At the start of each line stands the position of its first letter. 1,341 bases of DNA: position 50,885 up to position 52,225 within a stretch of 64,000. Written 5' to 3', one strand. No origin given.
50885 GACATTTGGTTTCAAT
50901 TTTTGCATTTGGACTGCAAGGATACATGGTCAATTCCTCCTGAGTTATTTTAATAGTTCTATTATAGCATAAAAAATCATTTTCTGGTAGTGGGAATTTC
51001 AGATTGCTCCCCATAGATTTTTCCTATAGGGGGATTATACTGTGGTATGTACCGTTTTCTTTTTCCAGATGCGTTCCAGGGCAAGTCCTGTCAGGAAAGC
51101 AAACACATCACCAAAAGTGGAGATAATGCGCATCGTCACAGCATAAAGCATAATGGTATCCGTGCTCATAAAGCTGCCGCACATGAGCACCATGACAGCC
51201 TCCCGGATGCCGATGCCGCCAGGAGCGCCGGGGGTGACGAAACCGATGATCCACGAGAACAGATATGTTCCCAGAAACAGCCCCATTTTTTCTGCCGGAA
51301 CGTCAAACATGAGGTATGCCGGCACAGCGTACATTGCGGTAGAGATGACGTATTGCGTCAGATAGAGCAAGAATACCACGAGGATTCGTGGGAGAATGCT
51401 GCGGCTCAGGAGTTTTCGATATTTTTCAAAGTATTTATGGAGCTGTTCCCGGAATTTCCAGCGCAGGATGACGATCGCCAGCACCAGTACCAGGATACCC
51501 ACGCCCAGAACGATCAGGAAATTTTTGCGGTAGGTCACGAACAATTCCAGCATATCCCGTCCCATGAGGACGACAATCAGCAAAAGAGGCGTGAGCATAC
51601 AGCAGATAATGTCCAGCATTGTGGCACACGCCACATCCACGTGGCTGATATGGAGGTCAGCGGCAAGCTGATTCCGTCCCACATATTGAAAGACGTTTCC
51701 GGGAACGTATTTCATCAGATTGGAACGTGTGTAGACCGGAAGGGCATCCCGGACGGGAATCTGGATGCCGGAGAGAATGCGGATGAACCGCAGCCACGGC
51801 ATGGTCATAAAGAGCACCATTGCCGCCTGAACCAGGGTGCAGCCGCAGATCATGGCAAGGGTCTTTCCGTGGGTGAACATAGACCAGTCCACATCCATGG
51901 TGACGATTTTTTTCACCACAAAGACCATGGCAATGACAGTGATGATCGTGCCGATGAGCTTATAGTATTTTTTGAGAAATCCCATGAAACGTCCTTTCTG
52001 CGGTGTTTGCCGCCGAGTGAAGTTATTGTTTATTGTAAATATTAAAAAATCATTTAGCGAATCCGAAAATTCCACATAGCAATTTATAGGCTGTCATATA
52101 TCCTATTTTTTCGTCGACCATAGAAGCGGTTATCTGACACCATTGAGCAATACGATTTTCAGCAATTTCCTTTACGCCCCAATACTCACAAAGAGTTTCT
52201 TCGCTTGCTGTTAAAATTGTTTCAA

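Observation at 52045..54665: Lower-GC type II restriction-modification cassette: HTH-fused m5C methyltransferase plus an unclassified PD-(D/E)XK partner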

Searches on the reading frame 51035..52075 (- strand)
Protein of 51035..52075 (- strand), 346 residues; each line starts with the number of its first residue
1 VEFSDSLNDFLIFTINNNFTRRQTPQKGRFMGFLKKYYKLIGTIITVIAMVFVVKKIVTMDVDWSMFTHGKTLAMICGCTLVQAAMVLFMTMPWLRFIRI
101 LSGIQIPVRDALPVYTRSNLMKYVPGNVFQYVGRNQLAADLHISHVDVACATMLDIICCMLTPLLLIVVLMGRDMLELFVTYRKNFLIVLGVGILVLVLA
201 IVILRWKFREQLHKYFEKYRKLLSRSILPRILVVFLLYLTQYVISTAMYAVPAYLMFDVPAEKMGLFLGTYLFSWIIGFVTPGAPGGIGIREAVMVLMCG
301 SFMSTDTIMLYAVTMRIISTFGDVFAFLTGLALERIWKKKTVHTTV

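Call 3: search_protein_families(library=pfam, proteins=[window:51035-52075:-], max_evalue=0.01)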
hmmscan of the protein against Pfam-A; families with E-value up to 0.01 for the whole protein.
window:51035-52075:- (346 aa): 1 family
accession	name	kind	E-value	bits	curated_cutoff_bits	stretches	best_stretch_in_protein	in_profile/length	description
PF03706.18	LPG_synthase_TM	-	4.7e-12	46.4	33.4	1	41-321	3-296/302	Lysylphosphatidylglycerol synthase TM region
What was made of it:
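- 51035..51985 (-): Downstream LPG_synthase_TM ('flippase-like') membrane protein gene, probably now transcribed partly by read-through. PF03706 E 4.7e-12 (call 3).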

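Call 4: search_protein_families(library=ncbifam, proteins=[window:51035-52075:-], max_evalue=0.01)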
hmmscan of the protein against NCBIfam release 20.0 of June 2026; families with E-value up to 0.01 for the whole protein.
window:51035-52075:- (346 aa): 0 families
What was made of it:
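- Tried and rejected: Pfam and NCBIfam gave nothing (calls 3, 4).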
